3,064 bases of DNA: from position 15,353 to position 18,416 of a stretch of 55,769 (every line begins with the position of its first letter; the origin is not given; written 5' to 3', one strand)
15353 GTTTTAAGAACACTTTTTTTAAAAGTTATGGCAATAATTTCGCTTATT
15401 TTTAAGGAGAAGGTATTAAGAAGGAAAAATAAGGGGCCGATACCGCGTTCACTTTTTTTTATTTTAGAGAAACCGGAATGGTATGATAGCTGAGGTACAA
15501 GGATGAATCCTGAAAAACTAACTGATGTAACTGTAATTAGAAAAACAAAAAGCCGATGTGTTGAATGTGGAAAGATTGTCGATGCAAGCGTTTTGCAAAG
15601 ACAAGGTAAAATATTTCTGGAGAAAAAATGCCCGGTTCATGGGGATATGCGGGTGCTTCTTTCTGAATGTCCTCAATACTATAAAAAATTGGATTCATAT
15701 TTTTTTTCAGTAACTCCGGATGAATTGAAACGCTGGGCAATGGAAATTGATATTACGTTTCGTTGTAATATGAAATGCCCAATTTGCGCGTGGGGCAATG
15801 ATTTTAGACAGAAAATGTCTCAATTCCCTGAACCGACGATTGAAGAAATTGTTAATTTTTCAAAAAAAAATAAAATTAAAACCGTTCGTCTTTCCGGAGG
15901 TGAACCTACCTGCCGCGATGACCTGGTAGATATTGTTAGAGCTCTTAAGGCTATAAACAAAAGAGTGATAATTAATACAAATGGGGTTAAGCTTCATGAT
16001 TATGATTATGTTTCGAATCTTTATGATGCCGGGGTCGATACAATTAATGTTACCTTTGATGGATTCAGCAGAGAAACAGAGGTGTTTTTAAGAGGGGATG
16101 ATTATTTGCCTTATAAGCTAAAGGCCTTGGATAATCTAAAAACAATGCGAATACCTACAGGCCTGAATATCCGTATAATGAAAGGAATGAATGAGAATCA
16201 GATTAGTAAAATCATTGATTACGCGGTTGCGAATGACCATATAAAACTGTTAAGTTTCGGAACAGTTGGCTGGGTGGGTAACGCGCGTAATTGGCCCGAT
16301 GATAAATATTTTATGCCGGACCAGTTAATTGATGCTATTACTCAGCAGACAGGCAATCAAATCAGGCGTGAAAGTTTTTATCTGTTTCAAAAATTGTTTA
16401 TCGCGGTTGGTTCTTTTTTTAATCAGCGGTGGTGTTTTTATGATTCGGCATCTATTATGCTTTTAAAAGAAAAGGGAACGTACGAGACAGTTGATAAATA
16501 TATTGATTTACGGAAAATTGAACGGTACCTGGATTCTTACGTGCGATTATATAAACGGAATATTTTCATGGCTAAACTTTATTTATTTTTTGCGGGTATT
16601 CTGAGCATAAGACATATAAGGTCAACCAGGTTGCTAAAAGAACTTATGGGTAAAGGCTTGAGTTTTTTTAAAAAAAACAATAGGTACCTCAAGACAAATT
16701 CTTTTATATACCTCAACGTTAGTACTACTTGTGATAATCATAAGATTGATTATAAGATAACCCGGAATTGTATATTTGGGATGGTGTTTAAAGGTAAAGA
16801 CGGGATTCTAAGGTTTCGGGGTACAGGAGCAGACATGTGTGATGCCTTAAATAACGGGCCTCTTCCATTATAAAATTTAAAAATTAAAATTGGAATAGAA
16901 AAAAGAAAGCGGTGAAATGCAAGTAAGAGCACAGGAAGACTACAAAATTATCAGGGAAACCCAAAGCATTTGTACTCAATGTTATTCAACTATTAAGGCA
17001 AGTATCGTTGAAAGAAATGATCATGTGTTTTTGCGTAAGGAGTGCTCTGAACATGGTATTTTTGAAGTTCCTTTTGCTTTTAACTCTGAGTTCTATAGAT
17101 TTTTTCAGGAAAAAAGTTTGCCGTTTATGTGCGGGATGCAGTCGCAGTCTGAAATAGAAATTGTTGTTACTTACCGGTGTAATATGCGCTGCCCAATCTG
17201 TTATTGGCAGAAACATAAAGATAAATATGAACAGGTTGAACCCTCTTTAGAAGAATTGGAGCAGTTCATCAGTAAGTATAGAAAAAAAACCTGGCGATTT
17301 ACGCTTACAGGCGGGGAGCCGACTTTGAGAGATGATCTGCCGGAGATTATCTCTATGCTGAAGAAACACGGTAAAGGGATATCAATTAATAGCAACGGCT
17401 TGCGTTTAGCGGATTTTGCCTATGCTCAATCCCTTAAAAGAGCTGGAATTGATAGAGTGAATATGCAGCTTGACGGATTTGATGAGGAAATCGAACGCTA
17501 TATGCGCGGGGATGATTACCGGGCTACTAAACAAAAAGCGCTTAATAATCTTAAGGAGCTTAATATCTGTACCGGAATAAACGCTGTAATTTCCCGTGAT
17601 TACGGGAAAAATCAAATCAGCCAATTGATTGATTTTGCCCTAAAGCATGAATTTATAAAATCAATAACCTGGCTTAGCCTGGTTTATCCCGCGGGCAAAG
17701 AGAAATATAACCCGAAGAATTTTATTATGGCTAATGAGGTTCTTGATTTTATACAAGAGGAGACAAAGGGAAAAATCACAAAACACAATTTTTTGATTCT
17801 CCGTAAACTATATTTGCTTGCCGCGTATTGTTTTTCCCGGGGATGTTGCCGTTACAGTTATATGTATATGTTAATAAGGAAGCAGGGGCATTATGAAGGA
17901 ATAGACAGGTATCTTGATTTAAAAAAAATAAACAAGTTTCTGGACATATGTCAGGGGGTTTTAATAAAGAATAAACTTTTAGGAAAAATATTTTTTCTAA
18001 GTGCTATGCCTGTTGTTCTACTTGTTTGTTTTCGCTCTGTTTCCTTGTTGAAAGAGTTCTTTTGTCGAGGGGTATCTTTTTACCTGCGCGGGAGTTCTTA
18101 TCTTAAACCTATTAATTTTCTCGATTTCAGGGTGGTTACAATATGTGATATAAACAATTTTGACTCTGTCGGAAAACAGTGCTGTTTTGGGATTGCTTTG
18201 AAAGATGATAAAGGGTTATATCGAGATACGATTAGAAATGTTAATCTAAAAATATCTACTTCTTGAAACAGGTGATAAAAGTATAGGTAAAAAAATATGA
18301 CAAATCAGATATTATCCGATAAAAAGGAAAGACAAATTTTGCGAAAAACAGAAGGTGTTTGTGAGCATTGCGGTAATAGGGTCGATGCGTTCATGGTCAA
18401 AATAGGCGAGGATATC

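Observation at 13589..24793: Four paralogues (plus one remnant) resembling the archaeal tetraether-lipid synthase Tes/GDGT-MAS family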

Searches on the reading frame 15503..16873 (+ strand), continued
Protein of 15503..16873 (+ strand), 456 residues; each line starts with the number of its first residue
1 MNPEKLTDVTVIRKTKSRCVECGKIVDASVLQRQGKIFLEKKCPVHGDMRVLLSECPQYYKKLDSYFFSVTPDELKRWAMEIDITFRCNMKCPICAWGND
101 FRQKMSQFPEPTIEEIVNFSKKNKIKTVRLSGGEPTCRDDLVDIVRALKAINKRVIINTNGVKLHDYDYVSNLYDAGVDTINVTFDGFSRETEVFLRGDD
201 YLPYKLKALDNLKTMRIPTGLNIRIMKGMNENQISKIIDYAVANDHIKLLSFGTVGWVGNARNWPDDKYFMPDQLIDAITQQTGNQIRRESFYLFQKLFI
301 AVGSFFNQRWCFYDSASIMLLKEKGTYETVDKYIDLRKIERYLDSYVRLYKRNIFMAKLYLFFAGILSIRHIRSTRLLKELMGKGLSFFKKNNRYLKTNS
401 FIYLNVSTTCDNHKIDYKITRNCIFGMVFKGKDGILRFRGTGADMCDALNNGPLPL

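Call 54: search_protein_families(library=pfam, proteins=[L028:731-2377:-, L028:2572-4467:+, L028:8874-9947:+, L028:15035-16294:+, L028:16468-17967:+, L028:18586-19647:+, L028:19647-21047:+, L035:14323-15837:+, L035:18048-19136:+, L035:20083-21204:+], max_evalue=0.001)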
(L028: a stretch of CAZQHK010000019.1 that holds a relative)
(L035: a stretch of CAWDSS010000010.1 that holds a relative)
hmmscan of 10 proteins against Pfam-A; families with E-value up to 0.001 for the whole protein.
L028:731-2377:- (549 aa): 2 families
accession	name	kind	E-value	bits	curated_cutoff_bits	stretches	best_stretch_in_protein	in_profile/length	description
PF16861.10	Carbam_trans_C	-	1.4e-73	246.5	27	1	379-548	1-170/170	Carbamoyltransferase C-terminus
PF02543.21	Carbam_trans_N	-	5.5e-57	194.2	24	2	108-328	126-346/346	Carbamoyltransferase N-terminus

L028:2572-4467:+ (632 aa): 8 families
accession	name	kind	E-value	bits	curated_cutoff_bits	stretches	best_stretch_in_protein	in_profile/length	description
PF00498.31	FHA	-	3.4e-20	72.7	20.7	1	22-84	2-67/67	FHA domain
PF01590.32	GAF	-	3e-18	67.1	22.4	1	156-293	2-133/133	GAF domain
PF13185.12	GAF_2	-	6.1e-16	59.3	28.6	1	154-294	2-136/136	GAF domain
PF13492.12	GAF_3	-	2.6e-14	54.2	27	1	155-295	1-129/129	GAF domain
PF16697.10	Yop-YscD_cpl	-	7.1e-14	52.3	33.2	1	14-92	12-92/94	Inner membrane component of T3SS, cytoplasmic domain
PF13188.13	PAS_8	-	8.6e-05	22.7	21.8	1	308-348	2-41/65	PAS domain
PF11849.14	DUF3369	-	0.00016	22.4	27.2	0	247-302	116-168/168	Domain of unknown function (DUF3369)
PF00989.32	PAS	-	0.0002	21.7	22.6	1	309-345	3-39/113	PAS fold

L028:8874-9947:+ (358 aa): 0 families

L028:15035-16294:+ (420 aa): 12 families
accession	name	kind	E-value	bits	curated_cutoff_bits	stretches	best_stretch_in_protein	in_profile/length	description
PF19413.5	YaiO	-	3e-24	86.4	23.9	1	210-373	5-167/173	YaiO membrane beta barrel domain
PF14559.12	TPR_19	-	6.4e-14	52.5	25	2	59-105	5-51/68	Tetratricopeptide repeat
PF13428.12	TPR_14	-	2.2e-13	49.9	23.5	1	81-122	3-44/44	Tetratricopeptide repeat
PF07719.23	TPR_2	-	3.9e-12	45.7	27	0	80-111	2-33/34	Tetratricopeptide repeat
PF13432.12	TPR_16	-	7.3e-12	45.9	32.7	2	50-112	2-64/65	Tetratricopeptide repeat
PF13414.12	TPR_11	-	5.9e-10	39.1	26.8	0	86-123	1-38/42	TPR repeat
PF13431.12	TPR_17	-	2.5e-09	37.1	24.4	0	68-99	2-33/34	Tetratricopeptide repeat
PF00515.34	TPR_1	-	1.1e-08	34.9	27.8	0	80-112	2-34/34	Tetratricopeptide repeat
PF13181.12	TPR_8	-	4.1e-07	30.1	25.7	0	49-77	5-33/34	Tetratricopeptide repeat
PF13371.12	TPR_9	-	4.9e-07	30.1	35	1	126-184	8-66/73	Tetratricopeptide repeat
PF13176.12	TPR_7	-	3.9e-05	23.8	27.9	0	50-80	4-34/36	Tetratricopeptide repeat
PF13424.12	TPR_12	-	0.00087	19.9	30.1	0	82-141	6-73/77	Tetratricopeptide repeat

L028:16468-17967:+ (500 aa): 1 family
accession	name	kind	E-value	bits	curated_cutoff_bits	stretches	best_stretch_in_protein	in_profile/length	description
PF00884.28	Sulfatase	-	3.3e-34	119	25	1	100-394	1-299/301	Sulfatase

L028:18586-19647:+ (354 aa): 3 families
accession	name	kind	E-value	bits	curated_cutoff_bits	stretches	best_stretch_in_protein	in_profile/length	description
PF13646.12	HEAT_2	-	5e-21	75.2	27.7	2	237-318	6-88/88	HEAT repeats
PF02985.28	HEAT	-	1.6e-08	34.5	23.5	0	265-290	3-28/31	HEAT repeat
PF03130.22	HEAT_PBS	-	3.9e-06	27.3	20.9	0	278-291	1-14/27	PBS lyase HEAT-like repeat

L028:19647-21047:+ (467 aa): 6 families
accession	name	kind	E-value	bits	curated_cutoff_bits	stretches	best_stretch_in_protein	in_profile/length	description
PF00535.33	Glycos_transf_2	-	1.7e-22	80.6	23.3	2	60-107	1-48/168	Glycosyl transferase family 2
PF13641.12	Glyco_tranf_2_3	-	1.6e-18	68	27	1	57-324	1-230/230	Glycosyltransferase like family 2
PF13632.12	Glyco_trans_2_3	-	6.9e-14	52.6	27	1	167-376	5-192/198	Glycosyl transferase family group 2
PF03142.21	Chitin_synth_2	-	1.1e-09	38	27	0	293-396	342-444/527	Chitin synthase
PF13506.12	Glyco_transf_21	-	0.0001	22.3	21.7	1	148-323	18-174/174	Glycosyl transferase family 21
PF10111.15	Glyco_tranf_2_2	-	0.00011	22.3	27.3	0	60-106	1-49/276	Glycosyltransferase like family 2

L035:14323-15837:+ (505 aa): 1 family
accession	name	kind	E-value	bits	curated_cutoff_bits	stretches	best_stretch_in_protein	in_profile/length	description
PF09852.15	DUF2079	-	1.8e-15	57.5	28.2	1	84-422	47-396/459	Predicted membrane protein (DUF2079)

L035:18048-19136:+ (363 aa): 1 family
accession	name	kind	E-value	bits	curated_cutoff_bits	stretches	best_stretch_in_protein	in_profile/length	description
PF01136.24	Peptidase_U32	-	7.8e-23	81.4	22.4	1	87-334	1-206/233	Peptidase family U32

L035:20083-21204:+ (374 aa): 1 family
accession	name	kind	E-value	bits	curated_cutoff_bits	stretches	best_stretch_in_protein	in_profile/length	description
PF13231.12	PMT_2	-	2.4e-14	54.3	26.1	1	86-228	15-157/160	Dolichyl-phosphate-mannose-protein mannosyltransferase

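Call 69: search_protein_families(library=ncbifam, proteins=[P0033, P0049, P0019, P0057, P0070, P0221, P0018, P0140, P0207, P0047], max_evalue=1e-30)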
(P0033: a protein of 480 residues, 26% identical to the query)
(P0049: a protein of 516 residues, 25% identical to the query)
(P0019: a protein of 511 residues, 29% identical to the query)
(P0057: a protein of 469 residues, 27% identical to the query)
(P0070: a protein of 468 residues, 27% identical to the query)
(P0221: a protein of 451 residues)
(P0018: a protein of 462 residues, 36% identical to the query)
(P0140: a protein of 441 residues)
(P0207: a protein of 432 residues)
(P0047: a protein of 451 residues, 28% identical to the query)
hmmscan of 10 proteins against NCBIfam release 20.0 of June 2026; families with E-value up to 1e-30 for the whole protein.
P0033 (480 aa): 3 families
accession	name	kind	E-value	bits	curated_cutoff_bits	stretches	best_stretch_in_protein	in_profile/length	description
NF045702.1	rSAM_GDGT_ether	equivalog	2.7e-195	649.6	450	1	7-479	2-484/486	tetraether lipid synthase Tes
NF045646.2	rSAM_Se_TrsS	equivalog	1.5e-119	399.4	490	1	6-315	2-306/441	radical SAM (seleno)protein TrsS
NF045703.1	rSAM_Tes_intein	exception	1.4e-113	380.7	1700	1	118-469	621-981/1040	tetraether lipid synthase Tes, intein-containing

P0049 (516 aa): 3 families
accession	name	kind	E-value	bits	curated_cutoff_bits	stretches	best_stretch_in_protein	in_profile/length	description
NF045702.1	rSAM_GDGT_ether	equivalog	6.9e-202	671.3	450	1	16-503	2-485/486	tetraether lipid synthase Tes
NF045703.1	rSAM_Tes_intein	exception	5.6e-131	438.3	1700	1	117-510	611-1002/1040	tetraether lipid synthase Tes, intein-containing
NF045646.2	rSAM_Se_TrsS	equivalog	6.5e-108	361.1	490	1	15-320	2-301/441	radical SAM (seleno)protein TrsS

P0019 (511 aa): 3 families
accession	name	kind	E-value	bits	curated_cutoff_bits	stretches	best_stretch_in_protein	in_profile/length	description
NF045702.1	rSAM_GDGT_ether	equivalog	1.1e-203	677.3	450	1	23-495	2-485/486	tetraether lipid synthase Tes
NF045646.2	rSAM_Se_TrsS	equivalog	2.6e-126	421.7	490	1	22-481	2-430/441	radical SAM (seleno)protein TrsS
NF045703.1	rSAM_Tes_intein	exception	8.3e-125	417.8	1700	1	124-502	611-1002/1040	tetraether lipid synthase Tes, intein-containing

P0057 (469 aa): 3 families
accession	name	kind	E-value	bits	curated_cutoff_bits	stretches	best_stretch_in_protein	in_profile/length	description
NF045646.2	rSAM_Se_TrsS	equivalog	5.7e-97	325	490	1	12-454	2-437/441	radical SAM (seleno)protein TrsS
NF045702.1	rSAM_GDGT_ether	equivalog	1.1e-77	261.7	450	1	13-321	2-312/486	tetraether lipid synthase Tes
NF045703.1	rSAM_Tes_intein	exception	3e-36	124.6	1700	0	145-320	644-816/1040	tetraether lipid synthase Tes, intein-containing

P0070 (468 aa): 3 families
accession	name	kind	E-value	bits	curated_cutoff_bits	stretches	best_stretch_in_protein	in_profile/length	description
NF045646.2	rSAM_Se_TrsS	equivalog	9.3e-93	311.1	490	1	12-460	3-438/441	radical SAM (seleno)protein TrsS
NF045702.1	rSAM_GDGT_ether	equivalog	3.4e-79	266.7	450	1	12-326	2-312/486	tetraether lipid synthase Tes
NF045703.1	rSAM_Tes_intein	exception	2.3e-36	125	1700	0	126-324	619-815/1040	tetraether lipid synthase Tes, intein-containing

P0221 (451 aa): 2 families
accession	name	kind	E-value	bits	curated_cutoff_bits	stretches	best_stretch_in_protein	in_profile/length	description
NF045646.2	rSAM_Se_TrsS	equivalog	2.6e-55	187.8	490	1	76-271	88-289/441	radical SAM (seleno)protein TrsS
NF045702.1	rSAM_GDGT_ether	equivalog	2.6e-54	184.6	450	1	77-425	89-458/486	tetraether lipid synthase Tes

P0018 (462 aa): 2 families
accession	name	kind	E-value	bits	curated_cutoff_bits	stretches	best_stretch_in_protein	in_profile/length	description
NF045646.2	rSAM_Se_TrsS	equivalog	1.4e-50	172.2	490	1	76-444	88-431/441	radical SAM (seleno)protein TrsS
NF045702.1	rSAM_GDGT_ether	equivalog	1.9e-49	168.6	450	1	77-440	89-466/486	tetraether lipid synthase Tes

P0140 (441 aa): 2 families
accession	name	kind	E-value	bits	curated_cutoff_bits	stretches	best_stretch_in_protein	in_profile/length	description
NF045646.2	rSAM_Se_TrsS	equivalog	1.2e-57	195.4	490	1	6-284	2-304/441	radical SAM (seleno)protein TrsS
NF045702.1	rSAM_GDGT_ether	equivalog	1e-51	176.1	450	1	6-424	1-457/486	tetraether lipid synthase Tes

P0207 (432 aa): 2 families
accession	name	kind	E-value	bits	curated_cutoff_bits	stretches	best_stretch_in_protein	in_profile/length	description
NF045646.2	rSAM_Se_TrsS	equivalog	2e-51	175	490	1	76-279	92-304/441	radical SAM (seleno)protein TrsS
NF045702.1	rSAM_GDGT_ether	equivalog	5.8e-45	153.8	450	1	74-408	90-452/486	tetraether lipid synthase Tes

P0047 (451 aa): 3 families
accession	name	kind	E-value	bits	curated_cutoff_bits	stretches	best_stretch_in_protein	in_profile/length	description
NF045646.2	rSAM_Se_TrsS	equivalog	1.8e-127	425.5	490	1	19-451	2-440/441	radical SAM (seleno)protein TrsS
NF045702.1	rSAM_GDGT_ether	equivalog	4.5e-110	368.5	450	1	20-329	2-312/486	tetraether lipid synthase Tes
NF045703.1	rSAM_Tes_intein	exception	1.4e-60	205.2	1700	1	131-328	623-816/1040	tetraether lipid synthase Tes, intein-containing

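Call 71: search_protein_families(library=pfam, proteins=[P0126, P0158, P0170, P0223, L013:9989-12742:+, L030:11376-21380:+, L017:8536-10038:-, L017:17794-20133:+], max_evalue=0.0001)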
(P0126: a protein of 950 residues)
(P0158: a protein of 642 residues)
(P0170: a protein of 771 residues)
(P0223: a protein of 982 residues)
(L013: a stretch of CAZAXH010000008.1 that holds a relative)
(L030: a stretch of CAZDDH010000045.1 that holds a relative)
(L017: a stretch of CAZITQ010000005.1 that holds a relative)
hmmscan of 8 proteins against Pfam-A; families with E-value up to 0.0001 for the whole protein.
P0126 (950 aa): 3 families
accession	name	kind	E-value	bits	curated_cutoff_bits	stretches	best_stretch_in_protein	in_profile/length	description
PF04055.27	Radical_SAM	-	6.1e-41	140.8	29.5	2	582-735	2-165/166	Radical SAM superfamily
PF02310.24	B12-binding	-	2.4e-16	60.1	32.1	1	11-131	13-120/121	B12 binding domain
PF23545.1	Zn_ribbon_HMPTM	-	3e-13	49.5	27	1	513-553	4-44/45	HMPTM N-terminal zinc ribbon domain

P0158 (642 aa): 3 families
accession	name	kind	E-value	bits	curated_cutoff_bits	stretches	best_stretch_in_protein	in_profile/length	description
PF04055.27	Radical_SAM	-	3.1e-16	60.4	29.5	1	242-396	2-166/166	Radical SAM superfamily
PF23545.1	Zn_ribbon_HMPTM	-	8.5e-13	48.1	27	1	171-213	2-44/45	HMPTM N-terminal zinc ribbon domain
PF01814.28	Hemerythrin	-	5e-09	37.2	25.3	1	9-131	4-127/127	Hemerythrin HHE cation binding domain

P0170 (771 aa): 3 families
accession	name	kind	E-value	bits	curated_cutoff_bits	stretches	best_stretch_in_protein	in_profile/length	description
PF01814.28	Hemerythrin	-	9.3e-22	78.3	25.3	2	9-133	4-127/127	Hemerythrin HHE cation binding domain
PF04055.27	Radical_SAM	-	4e-17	63.3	29.5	1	379-533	2-166/166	Radical SAM superfamily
PF23545.1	Zn_ribbon_HMPTM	-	1.6e-11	44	27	1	308-350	2-44/45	HMPTM N-terminal zinc ribbon domain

P0223 (982 aa): 5 families
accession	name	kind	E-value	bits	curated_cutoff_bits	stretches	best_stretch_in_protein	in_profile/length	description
PF00122.25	E1-E2_ATPase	-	5.8e-38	130.7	28.1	1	532-700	3-181/181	E1-E2 ATPase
PF00702.32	Hydrolase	-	7.7e-25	88.8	26.4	1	716-891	1-191/191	haloacid dehalogenase-like hydrolase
PF04055.27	Radical_SAM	-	5.7e-18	66.1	29.5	1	253-407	2-166/166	Radical SAM superfamily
PF01814.28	Hemerythrin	-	1.6e-14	54.9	25.3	1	12-136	4-127/127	Hemerythrin HHE cation binding domain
PF23545.1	Zn_ribbon_HMPTM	-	4.9e-13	48.8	27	1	182-224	2-44/45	HMPTM N-terminal zinc ribbon domain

L013:9989-12742:+ (918 aa): 2 families
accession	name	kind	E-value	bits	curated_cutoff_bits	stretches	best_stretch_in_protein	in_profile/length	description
PF04055.27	Radical_SAM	-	1.3e-42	146.2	29.5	2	79-233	3-166/166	Radical SAM superfamily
PF23545.1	Zn_ribbon_HMPTM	-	6.8e-37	125.2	27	2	7-49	2-44/45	HMPTM N-terminal zinc ribbon domain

L030:11376-21380:+ (3335 aa): 19 families
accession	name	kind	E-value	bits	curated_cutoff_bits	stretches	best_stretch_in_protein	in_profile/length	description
PF07719.23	TPR_2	-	1.2e-55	181.4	27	0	842-872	3-33/34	Tetratricopeptide repeat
PF13181.12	TPR_8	-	3.1e-47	155.2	25.7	0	1104-1132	4-32/34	Tetratricopeptide repeat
PF00515.34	TPR_1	-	6.7e-39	130.6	27.8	0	1805-1830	7-32/34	Tetratricopeptide repeat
PF12895.13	ANAPC3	-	8.3e-38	129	27.2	0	1316-1368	29-80/82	Anaphase-promoting complex, cyclosome, subunit 3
PF14559.12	TPR_19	-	4.7e-36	123.4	25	4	3052-3105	1-54/68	Tetratricopeptide repeat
PF13371.12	TPR_9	-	2e-26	92.2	35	0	2306-2363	3-60/73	Tetratricopeptide repeat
PF13424.12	TPR_12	-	2.4e-26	92.1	30.1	1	1765-1829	7-75/77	Tetratricopeptide repeat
PF13428.12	TPR_14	-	4.7e-21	73.6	23.5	0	1802-1841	4-43/44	Tetratricopeptide repeat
PF04055.27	Radical_SAM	-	1.1e-20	74.9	29.5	1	24-189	2-164/166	Radical SAM superfamily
PF13176.12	TPR_7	-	1.9e-14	52.9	27.9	0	1803-1831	3-33/36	Tetratricopeptide repeat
PF13432.12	TPR_16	-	9.2e-14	52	32.7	0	2304-2364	3-63/65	Tetratricopeptide repeat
PF13186.11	SPASM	-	7.2e-13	49.1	21.5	1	279-341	1-66/67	Iron-sulfur cluster-binding domain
PF10516.15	SHNi-TPR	-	1e-12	47.8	21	0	1801-1829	3-31/38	SHNi-TPR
PF13431.12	TPR_17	-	3e-12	46.2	24.4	0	1334-1364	3-33/34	Tetratricopeptide repeat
PF25064.1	ARM_TT21_5th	-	9.2e-12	45.7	27.8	0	1316-1373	7-64/117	TT21 fifth ARM repeats domain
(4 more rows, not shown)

L017:8536-10038:- (501 aa): 0 families

L017:17794-20133:+ (780 aa): 0 families

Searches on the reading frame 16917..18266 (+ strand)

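Call 3: search_protein_families(library=pfam, proteins=[window:16917-18266:+], max_evalue=0.01)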
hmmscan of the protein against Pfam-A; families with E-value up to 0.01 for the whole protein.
window:16917-18266:+ (449 aa): 4 families
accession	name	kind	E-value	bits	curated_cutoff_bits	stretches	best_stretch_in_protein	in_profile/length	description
PF04055.27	Radical_SAM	-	1.8e-26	93.7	29.5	1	82-241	1-166/166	Radical SAM superfamily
PF23545.1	Zn_ribbon_HMPTM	-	1e-15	57.4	27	1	12-51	2-41/45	HMPTM N-terminal zinc ribbon domain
PF13353.11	Fer4_12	-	1.6e-05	25.6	22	1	87-154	14-80/137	4Fe-4S single cluster domain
PF01420.25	Methylase_S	-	0.0086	16.7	22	0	245-298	56-108/168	Type I restriction modification DNA specificity domain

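Call 4: search_protein_families(library=ncbifam, proteins=[window:16917-18266:+], max_evalue=0.01)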
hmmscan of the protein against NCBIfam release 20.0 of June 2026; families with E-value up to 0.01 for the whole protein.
window:16917-18266:+ (449 aa): 58 families (the best 25 are shown)
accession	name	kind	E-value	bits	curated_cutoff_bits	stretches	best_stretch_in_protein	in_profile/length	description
NF045646.2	rSAM_Se_TrsS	equivalog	1.8e-50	171.8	490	1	14-292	2-304/441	radical SAM (seleno)protein TrsS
NF045702.1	rSAM_GDGT_ether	equivalog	5.2e-46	157.3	450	1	15-293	2-307/486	tetraether lipid synthase Tes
TIGR02666.1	moaA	equivalog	1.8e-28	99.5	284.05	1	79-283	11-220/336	GTP 3',8-cyclase MoaA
NF001199.0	PRK00164.2-1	equivalog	8.5e-28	97.4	231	1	80-301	14-233/308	GTP 3',8-cyclase MoaA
TIGR02668.1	moaA_archaeal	equivalog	1e-26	93.6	325.25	1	79-301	11-230/303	GTP 3',8-cyclase MoaA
NF050035.1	rSAM_WgK_link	exception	1.1e-18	67.4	650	1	79-255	10-181/367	radical SAM/SPASM peptide maturase WgkB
NF038283.1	viperin_w_prok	equivalog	2.4e-17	63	180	1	81-240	5-177/281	viperin family antiviral radical SAM protein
TIGR04303.1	GeoRSP_rSAM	equivalog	6.6e-17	62.1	400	1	80-245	7-168/325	GeoRSP system radical SAM/SPASM protein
TIGR04546.1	rSAM_ahbC_deAc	equivalog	2.2e-16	59.6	650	1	83-284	44-244/390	12,18-didecarboxysiroheme deacetylase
TIGR04055.1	rSAM_NirJ2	equivalog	2.9e-16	59.9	500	1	84-275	6-193/326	putative heme d1 biosynthesis radical SAM protein NirJ2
TIGR04133.1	rSAM_w_lipo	hypoth_equivalog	2.2e-15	56.4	425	1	84-288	30-237/350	TIGR04133 family radical SAM/SPASM protein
TIGR04054.1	rSAM_NirJ1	equivalog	2.5e-15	56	650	1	84-260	42-215/387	putative heme d1 biosynthesis radical SAM protein NirJ1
TIGR02495.1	NrdG2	equivalog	6.7e-15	54.9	131.15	1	83-213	21-151/193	anaerobic ribonucleoside-triphosphate reductase activating protein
TIGR04545.1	rSAM_ahbD_hemeb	equivalog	7.8e-15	55.1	500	1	84-275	6-194/339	heme b synthase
TIGR03962.1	mycofact_rSAM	equivalog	1.9e-14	53.6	265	1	81-241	15-173/339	mycofactocin radical SAM maturase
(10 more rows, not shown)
